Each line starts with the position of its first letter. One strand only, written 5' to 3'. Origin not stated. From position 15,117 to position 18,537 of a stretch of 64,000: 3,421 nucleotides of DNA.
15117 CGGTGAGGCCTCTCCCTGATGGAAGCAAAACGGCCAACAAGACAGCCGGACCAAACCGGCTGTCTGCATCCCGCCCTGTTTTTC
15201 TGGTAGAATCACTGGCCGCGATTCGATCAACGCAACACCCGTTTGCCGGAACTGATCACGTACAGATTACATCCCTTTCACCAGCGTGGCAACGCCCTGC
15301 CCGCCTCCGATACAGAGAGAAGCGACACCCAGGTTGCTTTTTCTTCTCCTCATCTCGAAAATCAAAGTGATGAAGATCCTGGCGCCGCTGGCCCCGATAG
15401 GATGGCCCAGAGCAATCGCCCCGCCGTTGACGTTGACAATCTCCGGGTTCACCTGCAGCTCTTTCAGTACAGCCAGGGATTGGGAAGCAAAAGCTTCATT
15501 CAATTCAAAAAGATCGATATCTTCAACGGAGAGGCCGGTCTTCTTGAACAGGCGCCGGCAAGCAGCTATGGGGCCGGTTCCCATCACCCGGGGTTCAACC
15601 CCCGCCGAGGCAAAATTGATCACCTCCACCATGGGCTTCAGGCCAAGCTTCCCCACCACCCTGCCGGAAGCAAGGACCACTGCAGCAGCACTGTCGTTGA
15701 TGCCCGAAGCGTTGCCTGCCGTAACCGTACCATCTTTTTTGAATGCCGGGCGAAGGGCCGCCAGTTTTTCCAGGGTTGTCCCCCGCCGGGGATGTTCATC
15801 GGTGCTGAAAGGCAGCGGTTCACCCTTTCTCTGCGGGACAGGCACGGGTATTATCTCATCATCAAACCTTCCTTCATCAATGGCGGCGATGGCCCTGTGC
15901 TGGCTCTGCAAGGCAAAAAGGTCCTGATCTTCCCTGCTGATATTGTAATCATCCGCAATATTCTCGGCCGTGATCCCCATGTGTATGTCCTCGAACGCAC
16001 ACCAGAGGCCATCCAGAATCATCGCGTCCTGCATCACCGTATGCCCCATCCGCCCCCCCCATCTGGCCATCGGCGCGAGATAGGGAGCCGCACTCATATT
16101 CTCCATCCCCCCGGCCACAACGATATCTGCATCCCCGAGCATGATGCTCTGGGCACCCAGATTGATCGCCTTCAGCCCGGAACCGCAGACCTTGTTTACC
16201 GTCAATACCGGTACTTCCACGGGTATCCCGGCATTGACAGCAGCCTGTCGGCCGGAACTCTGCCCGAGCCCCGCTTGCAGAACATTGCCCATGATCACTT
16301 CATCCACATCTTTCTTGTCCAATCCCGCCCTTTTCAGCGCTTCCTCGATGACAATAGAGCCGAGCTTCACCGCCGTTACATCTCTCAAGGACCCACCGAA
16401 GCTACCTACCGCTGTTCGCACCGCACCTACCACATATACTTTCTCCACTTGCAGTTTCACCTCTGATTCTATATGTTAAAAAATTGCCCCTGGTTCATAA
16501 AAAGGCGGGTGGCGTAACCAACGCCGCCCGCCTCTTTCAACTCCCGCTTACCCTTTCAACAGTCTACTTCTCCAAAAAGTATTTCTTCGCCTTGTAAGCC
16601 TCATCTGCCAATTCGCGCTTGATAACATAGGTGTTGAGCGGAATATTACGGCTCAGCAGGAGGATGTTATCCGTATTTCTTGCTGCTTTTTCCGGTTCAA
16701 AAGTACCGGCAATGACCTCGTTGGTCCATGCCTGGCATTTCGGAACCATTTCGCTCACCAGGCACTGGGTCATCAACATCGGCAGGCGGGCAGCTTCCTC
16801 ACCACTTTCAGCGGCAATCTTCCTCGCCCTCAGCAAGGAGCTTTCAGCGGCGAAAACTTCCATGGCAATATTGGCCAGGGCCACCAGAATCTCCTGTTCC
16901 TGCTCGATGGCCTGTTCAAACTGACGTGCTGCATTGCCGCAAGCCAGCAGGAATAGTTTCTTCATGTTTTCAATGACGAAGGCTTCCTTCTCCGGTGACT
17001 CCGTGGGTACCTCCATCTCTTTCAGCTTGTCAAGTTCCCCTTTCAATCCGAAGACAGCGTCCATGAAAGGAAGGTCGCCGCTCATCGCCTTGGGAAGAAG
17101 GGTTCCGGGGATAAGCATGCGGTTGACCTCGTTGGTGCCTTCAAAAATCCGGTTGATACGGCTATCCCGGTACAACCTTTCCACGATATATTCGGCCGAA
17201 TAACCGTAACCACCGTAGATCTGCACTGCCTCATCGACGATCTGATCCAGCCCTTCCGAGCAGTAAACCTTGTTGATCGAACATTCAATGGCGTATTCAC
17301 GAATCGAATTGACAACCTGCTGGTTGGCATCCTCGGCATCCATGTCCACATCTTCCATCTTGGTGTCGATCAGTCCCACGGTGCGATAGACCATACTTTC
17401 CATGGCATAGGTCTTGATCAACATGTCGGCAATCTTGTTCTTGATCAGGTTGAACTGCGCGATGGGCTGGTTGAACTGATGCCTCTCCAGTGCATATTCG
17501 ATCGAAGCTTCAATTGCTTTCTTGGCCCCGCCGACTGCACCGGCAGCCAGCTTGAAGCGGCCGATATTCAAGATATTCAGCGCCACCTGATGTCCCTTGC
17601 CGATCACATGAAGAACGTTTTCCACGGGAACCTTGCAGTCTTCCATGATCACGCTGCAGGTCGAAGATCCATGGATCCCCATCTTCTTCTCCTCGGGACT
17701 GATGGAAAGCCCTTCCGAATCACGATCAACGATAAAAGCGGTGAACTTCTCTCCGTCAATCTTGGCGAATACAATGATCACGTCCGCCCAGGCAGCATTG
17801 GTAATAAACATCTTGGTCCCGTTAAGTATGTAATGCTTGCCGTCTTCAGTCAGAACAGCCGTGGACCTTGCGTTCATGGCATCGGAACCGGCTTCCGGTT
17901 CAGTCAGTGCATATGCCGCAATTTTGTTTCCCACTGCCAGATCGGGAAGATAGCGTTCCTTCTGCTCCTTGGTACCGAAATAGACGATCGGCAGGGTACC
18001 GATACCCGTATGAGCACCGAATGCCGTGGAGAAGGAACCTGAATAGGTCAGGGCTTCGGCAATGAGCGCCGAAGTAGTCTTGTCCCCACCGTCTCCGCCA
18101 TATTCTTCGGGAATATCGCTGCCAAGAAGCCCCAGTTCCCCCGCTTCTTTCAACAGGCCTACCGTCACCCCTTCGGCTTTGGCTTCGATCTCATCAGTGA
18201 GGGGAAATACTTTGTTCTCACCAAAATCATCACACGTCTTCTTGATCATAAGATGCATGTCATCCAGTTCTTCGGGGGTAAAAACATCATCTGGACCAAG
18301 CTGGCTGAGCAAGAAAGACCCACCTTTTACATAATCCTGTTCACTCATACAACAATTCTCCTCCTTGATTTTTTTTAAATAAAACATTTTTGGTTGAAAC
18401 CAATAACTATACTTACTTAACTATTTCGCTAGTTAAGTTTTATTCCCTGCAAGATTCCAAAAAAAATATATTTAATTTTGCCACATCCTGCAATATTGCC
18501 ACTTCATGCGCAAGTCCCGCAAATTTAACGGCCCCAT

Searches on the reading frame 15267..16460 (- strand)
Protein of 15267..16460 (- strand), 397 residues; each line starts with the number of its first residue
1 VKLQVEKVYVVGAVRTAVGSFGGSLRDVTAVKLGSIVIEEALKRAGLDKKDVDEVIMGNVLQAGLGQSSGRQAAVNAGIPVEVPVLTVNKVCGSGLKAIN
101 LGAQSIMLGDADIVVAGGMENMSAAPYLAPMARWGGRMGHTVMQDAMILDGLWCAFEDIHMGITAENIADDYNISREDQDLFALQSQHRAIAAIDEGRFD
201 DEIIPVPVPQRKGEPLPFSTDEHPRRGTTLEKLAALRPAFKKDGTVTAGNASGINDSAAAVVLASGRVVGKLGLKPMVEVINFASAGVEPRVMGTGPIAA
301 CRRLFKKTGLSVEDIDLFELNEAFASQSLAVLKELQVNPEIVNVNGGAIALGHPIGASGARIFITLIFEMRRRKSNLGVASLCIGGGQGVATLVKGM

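Call 13: search_protein_families(library=pfam, proteins=[window:15267-16460:-])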
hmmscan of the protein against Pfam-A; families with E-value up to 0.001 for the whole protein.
window:15267-16460:- (397 aa): 4 families
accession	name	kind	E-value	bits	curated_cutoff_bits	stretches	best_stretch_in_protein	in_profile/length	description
PF00108.29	Thiolase_N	-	2.1e-106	355.5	26.4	1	8-265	1-258/260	Thiolase, N-terminal domain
PF02803.24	Thiolase_C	-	9.9e-51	171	27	1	274-395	1-122/123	Thiolase, C-terminal domain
PF00109.32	ketoacyl-synt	-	1.5e-07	31.8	20.8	1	84-125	166-207/252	Beta-ketoacyl synthase, N-terminal domain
PF22691.2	Thiolase_C_1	-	2.6e-05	24.4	28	0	299-336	22-59/144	Thiolase C-terminal domain-like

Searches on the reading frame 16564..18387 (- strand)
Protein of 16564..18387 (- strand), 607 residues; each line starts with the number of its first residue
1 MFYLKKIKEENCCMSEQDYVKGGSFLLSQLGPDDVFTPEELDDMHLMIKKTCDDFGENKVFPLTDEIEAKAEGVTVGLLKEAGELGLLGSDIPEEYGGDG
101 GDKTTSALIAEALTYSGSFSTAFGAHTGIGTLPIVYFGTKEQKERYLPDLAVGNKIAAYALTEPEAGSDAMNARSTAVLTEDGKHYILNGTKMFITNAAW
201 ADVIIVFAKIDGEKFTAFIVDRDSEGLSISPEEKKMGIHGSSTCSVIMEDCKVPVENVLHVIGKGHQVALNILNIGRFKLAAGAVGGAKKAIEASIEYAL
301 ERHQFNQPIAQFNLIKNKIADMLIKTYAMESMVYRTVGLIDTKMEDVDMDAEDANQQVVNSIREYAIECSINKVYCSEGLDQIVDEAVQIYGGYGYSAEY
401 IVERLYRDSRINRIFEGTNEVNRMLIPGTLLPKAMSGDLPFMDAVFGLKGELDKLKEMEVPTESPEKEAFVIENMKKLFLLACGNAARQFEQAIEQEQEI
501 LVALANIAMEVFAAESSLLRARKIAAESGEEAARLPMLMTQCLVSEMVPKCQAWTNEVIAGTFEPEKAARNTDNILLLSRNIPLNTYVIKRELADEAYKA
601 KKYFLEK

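Call 11: search_protein_families(library=pfam, proteins=[window:16564-18387:-])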
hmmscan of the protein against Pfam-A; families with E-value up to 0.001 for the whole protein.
window:16564-18387:- (607 aa): 9 families
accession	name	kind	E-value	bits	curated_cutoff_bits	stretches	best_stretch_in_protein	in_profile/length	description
PF00441.29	Acyl-CoA_dh_1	-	2.1e-40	138.8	22.4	1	263-426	1-145/150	Acyl-CoA dehydrogenase, C-terminal domain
PF02771.21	Acyl-CoA_dh_N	-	3.1e-28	98.9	22.9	1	44-153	3-112/113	Acyl-CoA dehydrogenase, N-terminal domain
PF02770.24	Acyl-CoA_dh_M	-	1.1e-26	93.3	33.3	1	158-251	1-97/97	Acyl-CoA dehydrogenase, middle domain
PF21263.2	Acyl-CoA-dh_C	-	7.2e-26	90.8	27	2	474-562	1-81/96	Acyl-CoA dehydrogenase, C-terminal domain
PF08028.16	Acyl-CoA_dh_2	-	4.7e-16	59.7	22.7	1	280-419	3-133/134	Acyl-CoA dehydrogenase, C-terminal domain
PF22924.1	ACOX_C_alpha1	-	7.1e-12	45.9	27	1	275-421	6-159/169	Acyl-CoA oxidase, C-alpha1 domain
PF21343.2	ACAD9-ACADV_C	-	5.7e-08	33.5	27.8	0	478-558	16-95/120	ACAD9/ACADV, C-terminal domain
PF11794.13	HpaB_N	-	0.00033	20.8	35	0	184-259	176-269/270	4-hydroxyphenylacetate 3-hydroxylase N terminal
PF15368.11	BioT2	-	0.00073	19.9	27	1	454-505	108-158/170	Spermatogenesis family BioT2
